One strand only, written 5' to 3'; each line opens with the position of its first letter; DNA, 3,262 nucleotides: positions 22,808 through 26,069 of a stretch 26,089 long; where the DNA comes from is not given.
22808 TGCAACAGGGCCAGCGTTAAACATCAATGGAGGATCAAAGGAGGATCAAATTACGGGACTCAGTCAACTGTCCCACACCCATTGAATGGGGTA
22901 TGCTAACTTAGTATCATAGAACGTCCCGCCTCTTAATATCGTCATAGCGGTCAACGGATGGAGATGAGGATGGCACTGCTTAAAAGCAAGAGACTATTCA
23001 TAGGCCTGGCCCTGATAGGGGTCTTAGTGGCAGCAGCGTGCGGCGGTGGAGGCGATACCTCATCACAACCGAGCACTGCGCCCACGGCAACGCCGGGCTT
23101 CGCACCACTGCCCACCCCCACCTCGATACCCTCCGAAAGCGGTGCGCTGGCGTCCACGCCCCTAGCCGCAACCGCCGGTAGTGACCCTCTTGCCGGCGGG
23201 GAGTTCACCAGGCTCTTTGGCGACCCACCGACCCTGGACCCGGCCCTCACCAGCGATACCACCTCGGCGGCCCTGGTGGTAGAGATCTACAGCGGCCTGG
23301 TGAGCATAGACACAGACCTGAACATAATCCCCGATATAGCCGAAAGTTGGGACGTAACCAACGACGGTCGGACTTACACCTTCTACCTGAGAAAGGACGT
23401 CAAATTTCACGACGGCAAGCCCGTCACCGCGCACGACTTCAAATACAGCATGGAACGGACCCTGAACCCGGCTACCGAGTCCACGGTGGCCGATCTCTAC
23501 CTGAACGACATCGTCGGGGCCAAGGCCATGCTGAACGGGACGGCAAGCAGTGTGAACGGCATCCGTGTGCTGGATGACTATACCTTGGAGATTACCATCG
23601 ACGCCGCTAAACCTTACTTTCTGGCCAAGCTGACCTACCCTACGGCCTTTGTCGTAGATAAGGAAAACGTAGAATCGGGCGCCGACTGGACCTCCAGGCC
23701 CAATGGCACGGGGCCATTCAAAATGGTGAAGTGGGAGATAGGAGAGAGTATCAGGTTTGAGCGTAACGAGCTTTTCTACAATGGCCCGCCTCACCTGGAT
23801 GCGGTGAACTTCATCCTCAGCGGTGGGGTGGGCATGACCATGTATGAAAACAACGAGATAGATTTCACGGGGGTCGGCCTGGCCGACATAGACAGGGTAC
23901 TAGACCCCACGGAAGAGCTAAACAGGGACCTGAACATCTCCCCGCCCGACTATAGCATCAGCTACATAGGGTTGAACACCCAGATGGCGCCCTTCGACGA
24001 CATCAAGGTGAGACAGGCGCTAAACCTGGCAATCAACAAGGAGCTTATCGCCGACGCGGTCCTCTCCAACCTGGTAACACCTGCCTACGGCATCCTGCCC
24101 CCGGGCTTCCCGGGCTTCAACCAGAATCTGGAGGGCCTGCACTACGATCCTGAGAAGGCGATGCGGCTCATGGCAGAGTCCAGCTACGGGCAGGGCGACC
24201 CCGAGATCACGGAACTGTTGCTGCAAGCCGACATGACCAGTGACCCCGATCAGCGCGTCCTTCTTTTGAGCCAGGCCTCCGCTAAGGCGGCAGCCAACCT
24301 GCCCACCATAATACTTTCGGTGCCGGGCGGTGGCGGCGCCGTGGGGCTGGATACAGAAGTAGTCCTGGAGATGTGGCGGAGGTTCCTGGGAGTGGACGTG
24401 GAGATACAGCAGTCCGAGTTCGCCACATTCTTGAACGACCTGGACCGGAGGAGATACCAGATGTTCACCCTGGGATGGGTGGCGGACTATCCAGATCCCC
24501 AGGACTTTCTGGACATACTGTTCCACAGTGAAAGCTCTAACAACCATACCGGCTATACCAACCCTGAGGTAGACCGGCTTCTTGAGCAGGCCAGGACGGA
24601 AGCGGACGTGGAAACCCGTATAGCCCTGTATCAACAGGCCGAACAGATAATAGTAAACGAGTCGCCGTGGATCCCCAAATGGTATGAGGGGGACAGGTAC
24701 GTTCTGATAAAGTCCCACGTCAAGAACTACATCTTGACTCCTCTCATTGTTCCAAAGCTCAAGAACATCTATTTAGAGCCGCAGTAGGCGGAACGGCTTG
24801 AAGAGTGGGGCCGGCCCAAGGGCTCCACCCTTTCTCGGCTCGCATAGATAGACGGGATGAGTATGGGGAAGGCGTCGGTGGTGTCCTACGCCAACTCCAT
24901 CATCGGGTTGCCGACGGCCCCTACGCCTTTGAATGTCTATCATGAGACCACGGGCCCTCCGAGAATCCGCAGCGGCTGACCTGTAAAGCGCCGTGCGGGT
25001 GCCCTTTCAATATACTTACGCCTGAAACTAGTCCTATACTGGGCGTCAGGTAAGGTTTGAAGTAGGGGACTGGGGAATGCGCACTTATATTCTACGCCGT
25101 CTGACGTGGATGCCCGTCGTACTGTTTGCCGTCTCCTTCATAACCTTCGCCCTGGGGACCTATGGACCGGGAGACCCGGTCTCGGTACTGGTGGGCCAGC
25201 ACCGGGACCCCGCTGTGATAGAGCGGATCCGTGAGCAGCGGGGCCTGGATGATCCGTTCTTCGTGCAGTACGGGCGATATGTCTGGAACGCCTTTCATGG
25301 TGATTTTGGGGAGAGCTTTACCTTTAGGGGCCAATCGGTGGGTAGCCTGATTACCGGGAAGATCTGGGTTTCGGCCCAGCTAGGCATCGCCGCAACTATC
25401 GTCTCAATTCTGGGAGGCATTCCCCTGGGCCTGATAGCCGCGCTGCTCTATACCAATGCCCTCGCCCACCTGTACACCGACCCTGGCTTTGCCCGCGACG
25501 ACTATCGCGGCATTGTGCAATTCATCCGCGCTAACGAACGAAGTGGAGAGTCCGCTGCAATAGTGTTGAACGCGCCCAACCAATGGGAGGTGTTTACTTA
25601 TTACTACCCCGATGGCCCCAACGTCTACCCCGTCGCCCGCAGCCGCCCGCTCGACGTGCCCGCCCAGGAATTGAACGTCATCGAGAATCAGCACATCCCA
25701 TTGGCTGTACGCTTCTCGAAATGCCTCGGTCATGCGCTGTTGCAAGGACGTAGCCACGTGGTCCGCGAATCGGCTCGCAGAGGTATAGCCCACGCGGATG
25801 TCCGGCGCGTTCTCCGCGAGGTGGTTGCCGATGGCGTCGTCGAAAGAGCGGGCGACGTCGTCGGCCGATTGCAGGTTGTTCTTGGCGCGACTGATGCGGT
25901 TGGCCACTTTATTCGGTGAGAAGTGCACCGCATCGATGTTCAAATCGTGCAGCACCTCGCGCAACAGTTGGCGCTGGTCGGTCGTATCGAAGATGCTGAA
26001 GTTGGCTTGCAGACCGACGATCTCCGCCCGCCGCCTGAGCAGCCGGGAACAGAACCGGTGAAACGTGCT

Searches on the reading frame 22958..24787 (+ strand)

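Call 98: search_protein_families(library=pfam, proteins=[window:22958-24787:+])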
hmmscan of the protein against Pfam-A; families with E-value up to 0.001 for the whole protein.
window:22958-24787:+ (609 aa): 1 family
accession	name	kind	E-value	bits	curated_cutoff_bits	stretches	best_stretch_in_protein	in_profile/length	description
PF00496.27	SBP_bac_5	-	1.2e-91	308.1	32.4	1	123-528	2-367/368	Bacterial extracellular solute-binding proteins, family 5 Middle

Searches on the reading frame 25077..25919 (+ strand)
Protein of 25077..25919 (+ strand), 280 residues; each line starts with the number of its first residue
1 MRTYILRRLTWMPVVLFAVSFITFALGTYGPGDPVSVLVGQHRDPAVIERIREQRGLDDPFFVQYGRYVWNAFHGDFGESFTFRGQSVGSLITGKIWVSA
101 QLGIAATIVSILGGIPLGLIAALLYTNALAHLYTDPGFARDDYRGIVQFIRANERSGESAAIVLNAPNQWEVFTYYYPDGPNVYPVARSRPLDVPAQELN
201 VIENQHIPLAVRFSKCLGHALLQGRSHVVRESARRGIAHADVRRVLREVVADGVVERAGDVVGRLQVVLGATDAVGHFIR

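Call 98: search_protein_families(library=pfam, proteins=[window:25077-25919:+])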
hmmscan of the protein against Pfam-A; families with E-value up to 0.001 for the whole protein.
window:25077-25919:+ (280 aa): 1 family
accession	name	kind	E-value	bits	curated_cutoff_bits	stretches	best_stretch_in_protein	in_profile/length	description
PF19300.4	BPD_transp_1_N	-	7.6e-12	45.9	23.8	1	1-75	1-75/114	Binding-prot-dependent transport system membrane comp, N-term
